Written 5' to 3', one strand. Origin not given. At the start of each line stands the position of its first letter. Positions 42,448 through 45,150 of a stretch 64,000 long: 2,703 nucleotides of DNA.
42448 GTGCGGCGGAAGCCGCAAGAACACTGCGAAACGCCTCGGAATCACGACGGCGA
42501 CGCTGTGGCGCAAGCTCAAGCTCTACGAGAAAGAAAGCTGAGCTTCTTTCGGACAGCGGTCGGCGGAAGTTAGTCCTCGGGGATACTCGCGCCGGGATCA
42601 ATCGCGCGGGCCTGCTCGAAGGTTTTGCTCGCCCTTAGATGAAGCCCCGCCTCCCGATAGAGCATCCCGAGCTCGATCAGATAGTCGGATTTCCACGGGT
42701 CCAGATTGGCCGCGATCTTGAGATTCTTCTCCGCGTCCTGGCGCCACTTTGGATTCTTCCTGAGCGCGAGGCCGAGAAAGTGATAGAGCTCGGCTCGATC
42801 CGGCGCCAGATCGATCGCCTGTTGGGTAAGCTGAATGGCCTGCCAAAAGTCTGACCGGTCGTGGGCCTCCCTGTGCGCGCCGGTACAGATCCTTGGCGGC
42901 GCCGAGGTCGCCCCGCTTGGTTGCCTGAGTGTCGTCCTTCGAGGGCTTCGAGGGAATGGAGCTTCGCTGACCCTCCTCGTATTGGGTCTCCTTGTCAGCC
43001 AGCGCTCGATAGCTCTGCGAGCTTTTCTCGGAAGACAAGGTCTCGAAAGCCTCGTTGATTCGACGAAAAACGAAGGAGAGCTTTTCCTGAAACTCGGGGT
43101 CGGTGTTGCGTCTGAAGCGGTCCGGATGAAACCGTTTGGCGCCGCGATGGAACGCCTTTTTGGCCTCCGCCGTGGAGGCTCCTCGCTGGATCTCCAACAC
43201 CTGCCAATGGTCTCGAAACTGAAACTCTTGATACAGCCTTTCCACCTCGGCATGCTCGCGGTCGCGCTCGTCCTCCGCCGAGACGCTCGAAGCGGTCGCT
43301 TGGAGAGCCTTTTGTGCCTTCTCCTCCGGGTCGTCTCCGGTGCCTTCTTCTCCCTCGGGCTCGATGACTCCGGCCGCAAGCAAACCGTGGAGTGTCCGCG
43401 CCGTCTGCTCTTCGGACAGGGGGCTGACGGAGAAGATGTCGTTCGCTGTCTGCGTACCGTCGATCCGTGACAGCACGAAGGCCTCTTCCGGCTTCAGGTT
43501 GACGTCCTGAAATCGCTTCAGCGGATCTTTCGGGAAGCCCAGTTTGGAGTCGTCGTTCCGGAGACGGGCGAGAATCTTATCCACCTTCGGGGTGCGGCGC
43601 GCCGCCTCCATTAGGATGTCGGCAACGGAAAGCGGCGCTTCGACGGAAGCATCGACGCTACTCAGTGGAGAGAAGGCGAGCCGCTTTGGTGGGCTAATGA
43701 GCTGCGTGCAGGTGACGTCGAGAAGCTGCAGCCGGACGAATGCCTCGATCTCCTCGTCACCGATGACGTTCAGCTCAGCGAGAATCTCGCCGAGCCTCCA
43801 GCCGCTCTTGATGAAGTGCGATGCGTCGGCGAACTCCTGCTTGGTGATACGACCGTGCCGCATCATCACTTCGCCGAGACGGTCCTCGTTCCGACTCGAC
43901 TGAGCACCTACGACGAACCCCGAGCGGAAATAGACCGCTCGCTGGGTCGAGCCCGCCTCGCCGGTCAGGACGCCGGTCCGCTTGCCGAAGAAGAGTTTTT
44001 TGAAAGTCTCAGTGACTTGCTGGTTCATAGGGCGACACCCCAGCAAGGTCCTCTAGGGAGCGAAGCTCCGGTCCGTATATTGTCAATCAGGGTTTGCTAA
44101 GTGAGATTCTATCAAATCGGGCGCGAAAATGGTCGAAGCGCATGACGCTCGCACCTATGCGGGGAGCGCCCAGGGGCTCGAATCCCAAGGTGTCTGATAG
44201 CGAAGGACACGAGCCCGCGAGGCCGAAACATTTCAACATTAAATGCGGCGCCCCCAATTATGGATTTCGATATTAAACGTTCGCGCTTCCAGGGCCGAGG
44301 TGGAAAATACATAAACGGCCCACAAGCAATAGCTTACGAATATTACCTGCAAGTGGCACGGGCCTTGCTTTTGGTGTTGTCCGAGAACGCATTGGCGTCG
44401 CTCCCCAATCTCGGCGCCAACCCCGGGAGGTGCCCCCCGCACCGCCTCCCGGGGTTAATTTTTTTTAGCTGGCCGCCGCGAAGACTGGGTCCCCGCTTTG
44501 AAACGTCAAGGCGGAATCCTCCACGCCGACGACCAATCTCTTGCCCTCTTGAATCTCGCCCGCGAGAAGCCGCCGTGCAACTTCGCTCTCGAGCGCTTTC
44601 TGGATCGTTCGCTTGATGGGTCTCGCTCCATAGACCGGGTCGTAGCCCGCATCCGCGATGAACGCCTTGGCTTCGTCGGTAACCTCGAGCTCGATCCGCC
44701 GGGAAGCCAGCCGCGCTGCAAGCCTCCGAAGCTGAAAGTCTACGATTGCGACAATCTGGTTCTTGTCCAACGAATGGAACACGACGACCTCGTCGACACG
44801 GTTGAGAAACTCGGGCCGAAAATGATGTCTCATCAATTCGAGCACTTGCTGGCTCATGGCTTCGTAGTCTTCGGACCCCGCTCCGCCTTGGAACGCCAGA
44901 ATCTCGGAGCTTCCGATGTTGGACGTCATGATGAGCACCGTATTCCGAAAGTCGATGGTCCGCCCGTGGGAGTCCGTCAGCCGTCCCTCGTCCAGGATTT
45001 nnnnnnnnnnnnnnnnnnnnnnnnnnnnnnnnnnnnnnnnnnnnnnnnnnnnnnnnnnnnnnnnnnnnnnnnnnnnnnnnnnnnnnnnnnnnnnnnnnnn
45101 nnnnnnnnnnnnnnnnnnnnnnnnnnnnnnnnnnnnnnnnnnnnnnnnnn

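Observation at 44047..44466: Orphan plus-strand intrinsic terminator with no plus-strand gene upstream: candidate sRNA between clpB and the J-domain gene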

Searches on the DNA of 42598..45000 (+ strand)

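Call 4: search_rna_families(source=window, start=43500, end=45000, threshold=evalue, max_evalue=10, show_alignments=3)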
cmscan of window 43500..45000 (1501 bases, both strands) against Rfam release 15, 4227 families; matches with E-value up to 10: 4.
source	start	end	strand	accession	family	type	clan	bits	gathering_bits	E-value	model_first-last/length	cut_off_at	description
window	44365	44470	+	RF01719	Pseudomon-1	Gene; sRNA;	-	18.7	50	0.89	1-116/116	no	Pseudomon-1/ErsA RNA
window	44793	44841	-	RF00093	SNORD18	Gene; snRNA; snoRNA; CD-box;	CL00047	17.8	41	3.7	1-71/71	no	Small nucleolar RNA SNORD18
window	44814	44854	+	RF00285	snoZ6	Gene; snRNA; snoRNA; CD-box;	-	15.1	35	4.5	1-91/91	no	Z6 small nucleolar RNA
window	43912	43950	+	RF02566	Ms1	Gene; sRNA;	-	10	162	8.6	16-54/304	no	Mycobacterium smegmatis small RNA 1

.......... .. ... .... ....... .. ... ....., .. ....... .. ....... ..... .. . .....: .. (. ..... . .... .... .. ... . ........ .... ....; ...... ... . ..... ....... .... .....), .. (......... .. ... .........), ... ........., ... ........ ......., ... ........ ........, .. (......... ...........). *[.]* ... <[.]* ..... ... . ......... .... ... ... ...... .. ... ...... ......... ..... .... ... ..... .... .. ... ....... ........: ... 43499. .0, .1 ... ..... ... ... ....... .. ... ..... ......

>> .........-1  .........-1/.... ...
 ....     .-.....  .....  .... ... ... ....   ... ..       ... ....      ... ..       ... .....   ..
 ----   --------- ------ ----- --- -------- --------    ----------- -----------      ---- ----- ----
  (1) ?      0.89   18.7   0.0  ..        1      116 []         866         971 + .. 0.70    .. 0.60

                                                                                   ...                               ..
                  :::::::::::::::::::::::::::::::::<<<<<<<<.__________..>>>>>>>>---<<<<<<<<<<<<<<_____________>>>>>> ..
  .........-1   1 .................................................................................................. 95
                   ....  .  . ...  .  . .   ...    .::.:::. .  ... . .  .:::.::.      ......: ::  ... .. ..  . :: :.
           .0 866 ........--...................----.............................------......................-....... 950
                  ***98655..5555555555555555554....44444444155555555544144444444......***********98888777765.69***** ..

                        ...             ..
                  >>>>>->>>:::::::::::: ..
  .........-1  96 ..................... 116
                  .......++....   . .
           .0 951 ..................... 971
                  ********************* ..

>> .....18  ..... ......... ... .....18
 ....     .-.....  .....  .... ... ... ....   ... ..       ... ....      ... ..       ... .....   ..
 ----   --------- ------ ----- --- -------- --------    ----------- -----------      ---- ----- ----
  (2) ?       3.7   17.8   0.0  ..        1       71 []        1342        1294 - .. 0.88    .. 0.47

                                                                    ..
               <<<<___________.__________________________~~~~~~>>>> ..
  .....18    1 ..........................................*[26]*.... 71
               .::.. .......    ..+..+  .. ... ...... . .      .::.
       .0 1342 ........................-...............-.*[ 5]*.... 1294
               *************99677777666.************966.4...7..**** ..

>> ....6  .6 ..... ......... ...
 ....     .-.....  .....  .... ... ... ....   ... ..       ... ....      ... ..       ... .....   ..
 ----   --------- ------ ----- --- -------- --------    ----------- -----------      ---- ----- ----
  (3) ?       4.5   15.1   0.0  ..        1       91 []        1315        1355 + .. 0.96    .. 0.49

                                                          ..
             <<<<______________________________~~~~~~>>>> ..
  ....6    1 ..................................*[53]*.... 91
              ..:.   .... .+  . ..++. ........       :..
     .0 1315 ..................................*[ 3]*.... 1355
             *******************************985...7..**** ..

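Call 30: build_rna_model(alignment_id=A3, structure=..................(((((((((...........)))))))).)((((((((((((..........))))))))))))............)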
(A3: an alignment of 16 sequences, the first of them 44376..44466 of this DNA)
Model R1 built from alignment A3 (16 sequences, 94 columns); structure: as given.
model positions 92; base pairs 21; branch points 1; effective number of sequences 1.18; information 0.62 bits per position. Calibrated on 0.2 Mb of random sequence (short: E-values are rough).
structure used (alignment columns):
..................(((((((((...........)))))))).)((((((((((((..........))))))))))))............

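Call 31: search_with_rna_model(model_id=R1, sources=[window, L001, L002, L003, L004, L005, L006, L007, L008, L009, L010, L011, L012, L013, L014, L015, L016, L017, L018, L019, L020, L021, L022, L023, L024, L025, L026, L027, L028, L029, L030, L031, L032, L033, L034, L035, L036, L037, L038, L039, L040, L041, L042, L043, L044, L045, L046, L047, L048, L049, L050, L051, L052, L053, L054, L055, L056, L057, L058, L059, L060, L061, L062, L063, L064, L065, L066, L067, L068, L069, L070, L071, L072, L073, L074, L075, L076, L077, L078, L079, L080, L081, L082], max_evalue=10, show_alignments=0)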
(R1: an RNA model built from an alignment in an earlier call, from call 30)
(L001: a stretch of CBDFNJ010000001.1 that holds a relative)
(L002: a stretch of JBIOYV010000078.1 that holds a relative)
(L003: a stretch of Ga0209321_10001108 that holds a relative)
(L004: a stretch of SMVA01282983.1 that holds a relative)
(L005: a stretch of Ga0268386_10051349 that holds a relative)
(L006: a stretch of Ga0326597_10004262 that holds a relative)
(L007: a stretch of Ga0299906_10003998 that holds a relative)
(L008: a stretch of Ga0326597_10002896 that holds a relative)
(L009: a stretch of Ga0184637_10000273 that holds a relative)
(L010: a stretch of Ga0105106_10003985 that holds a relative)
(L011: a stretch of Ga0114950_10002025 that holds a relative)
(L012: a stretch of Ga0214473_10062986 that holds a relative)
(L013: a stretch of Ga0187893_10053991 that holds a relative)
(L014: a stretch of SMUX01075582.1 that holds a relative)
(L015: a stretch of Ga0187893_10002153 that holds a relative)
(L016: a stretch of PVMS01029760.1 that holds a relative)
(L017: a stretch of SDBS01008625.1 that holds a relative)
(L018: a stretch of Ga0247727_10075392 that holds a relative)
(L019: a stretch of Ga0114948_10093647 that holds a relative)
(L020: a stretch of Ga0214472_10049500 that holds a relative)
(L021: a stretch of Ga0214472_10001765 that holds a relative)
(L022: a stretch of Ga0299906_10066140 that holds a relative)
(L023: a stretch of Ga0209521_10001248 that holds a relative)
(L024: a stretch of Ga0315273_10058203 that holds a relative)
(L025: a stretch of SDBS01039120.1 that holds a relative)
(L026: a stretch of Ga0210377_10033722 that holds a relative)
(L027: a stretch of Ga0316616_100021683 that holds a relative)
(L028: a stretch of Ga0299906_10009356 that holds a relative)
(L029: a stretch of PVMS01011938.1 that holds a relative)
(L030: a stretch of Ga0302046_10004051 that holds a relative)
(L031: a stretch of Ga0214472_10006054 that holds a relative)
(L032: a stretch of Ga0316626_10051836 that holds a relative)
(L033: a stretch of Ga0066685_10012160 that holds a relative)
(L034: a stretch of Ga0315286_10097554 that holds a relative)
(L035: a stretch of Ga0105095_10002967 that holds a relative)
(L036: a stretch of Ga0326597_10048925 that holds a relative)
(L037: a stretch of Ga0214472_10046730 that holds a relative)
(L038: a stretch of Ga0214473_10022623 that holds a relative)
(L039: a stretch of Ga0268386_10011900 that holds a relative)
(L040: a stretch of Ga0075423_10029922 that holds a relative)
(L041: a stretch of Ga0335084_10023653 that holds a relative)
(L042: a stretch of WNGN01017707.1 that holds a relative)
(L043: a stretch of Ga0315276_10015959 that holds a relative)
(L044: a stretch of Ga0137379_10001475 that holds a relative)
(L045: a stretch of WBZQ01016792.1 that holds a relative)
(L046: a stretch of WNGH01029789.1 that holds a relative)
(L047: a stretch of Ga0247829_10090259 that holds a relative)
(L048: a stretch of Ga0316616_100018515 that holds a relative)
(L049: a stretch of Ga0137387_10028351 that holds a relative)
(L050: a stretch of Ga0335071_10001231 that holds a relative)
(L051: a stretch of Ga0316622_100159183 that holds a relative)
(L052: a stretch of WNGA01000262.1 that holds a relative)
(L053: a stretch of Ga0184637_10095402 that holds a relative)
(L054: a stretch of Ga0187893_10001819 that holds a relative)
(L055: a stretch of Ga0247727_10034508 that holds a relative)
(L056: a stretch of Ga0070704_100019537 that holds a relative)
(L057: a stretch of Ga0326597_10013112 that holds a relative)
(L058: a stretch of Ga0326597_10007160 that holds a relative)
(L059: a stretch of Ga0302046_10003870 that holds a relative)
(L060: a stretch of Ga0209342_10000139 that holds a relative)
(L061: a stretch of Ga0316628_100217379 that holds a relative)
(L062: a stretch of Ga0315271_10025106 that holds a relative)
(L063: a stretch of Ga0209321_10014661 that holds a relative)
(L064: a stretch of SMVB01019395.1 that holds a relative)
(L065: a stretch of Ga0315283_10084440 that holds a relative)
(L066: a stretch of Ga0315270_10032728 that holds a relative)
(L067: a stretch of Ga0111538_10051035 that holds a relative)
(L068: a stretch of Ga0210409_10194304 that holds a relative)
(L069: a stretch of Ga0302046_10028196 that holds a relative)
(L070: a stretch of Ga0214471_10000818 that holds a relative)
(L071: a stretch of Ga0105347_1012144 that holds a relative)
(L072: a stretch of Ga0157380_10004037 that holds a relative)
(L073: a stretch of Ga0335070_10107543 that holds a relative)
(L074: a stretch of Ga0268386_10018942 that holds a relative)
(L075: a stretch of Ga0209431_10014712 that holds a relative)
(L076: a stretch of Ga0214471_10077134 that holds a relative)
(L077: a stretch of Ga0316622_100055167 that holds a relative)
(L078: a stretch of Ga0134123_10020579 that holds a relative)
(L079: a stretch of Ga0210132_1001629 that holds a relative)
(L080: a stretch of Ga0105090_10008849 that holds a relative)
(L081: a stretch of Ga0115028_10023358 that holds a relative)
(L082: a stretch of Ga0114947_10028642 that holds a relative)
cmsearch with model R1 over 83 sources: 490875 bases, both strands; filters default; matches with E-value up to 10: 62.
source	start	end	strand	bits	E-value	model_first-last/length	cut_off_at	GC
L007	3135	3226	-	115.6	5.1e-38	1-92/92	no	0.63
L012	1090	1181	-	115.4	6.1e-38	1-92/92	no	0.64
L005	13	104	-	115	8.5e-38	1-92/92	no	0.63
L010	3122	3213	-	114.5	1.2e-37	1-92/92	no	0.63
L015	3190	3281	-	112.8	4.9e-37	1-92/92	no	0.64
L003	3129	3220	-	112.7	5.2e-37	1-92/92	no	0.61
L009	3122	3213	-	112.3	7.6e-37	1-92/92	no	0.65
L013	951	1043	-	111.6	1.3e-36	1-92/92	no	0.62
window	44375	44466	+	111.1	2e-36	1-92/92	no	0.63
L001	3565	3656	-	111.1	2.1e-36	1-92/92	no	0.65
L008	2197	2289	-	109.7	6.4e-36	1-92/92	no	0.66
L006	3125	3217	-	108.6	1.6e-35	1-92/92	no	0.61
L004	2886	2978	-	104.6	4e-34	1-92/92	no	0.69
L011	3148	3240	-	101.8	3.9e-33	1-92/92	no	0.66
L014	290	382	-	98.9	4.3e-32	1-92/92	no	0.68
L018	576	668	-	86.7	9.4e-28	1-92/92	no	0.68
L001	3545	3622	+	21.8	0.0001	1-92/92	no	0.59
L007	5116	5206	+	18.3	0.0019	1-92/92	no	0.65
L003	3110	3186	+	17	0.0052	1-92/92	no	0.62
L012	1072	1147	+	16.5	0.0081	1-92/92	no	0.62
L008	2177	2254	+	16.4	0.0086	1-92/92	no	0.67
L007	3112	3192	+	16.1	0.011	1-92/92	no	0.65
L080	2463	2492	-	16.1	0.011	49-78/92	no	0.77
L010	3084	3179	+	16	0.012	1-92/92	no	0.65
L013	929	1008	+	15.8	0.014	1-92/92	no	0.61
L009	3101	3179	+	15.6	0.016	1-92/92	no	0.61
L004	2855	2943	+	15.3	0.021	1-92/92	no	0.66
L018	565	633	+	15.3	0.021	1-92/92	no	0.68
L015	3180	3247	+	15.1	0.025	1-92/92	no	0.63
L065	1188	1278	-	13.8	0.07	1-92/92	no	0.68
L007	7768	7861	-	13.8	0.072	1-92/92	no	0.7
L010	815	897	+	13.3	0.11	1-92/92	no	0.72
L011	3119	3205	+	13.1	0.13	1-92/92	no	0.67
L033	2458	2544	-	12.9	0.16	1-92/92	no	0.74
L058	1031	1118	+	12.8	0.17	1-92/92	no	0.74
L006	3137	3170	+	12.7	0.18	47-80/92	no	0.88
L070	3214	3238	+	12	0.31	20-44/92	no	0.84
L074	3213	3237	+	12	0.31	20-44/92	no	0.84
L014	261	347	+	11.6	0.45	1-92/92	no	0.68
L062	2930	2947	-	11.5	0.47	55-72/92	no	0.83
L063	2457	2481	+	11.4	0.51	20-44/92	no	0.88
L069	3850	3941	-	11.2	0.59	1-92/92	no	0.7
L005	1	70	+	11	0.69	9-92/92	5'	0.63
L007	92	168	-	10.7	0.91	1-92/92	no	0.66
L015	1524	1589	+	10.3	1.3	1-92/92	no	0.68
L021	4151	4232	-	10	1.7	1-92/92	no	0.7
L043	1764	1859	+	9.4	2.8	1-92/92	no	0.76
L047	2024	2104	+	9.3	2.9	1-92/92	no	0.68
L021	3862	3880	-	8.9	3.9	23-41/92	no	0.79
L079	1299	1318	-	8.9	3.9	54-73/92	no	0.75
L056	3243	3316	+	8.8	4.3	1-92/92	no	0.74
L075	1326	1344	+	8.5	5.3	23-41/92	no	0.63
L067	3783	3802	-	8.4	6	54-73/92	no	0.85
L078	4223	4242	-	8.4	6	54-73/92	no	0.85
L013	401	487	-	8.2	7.1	1-92/92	no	0.66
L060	425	525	-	8.1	7.8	1-92/92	no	0.72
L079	2695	2708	+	8.1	7.8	57-70/92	no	0.93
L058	1232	1291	-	7.9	8.9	1-92/92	no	0.68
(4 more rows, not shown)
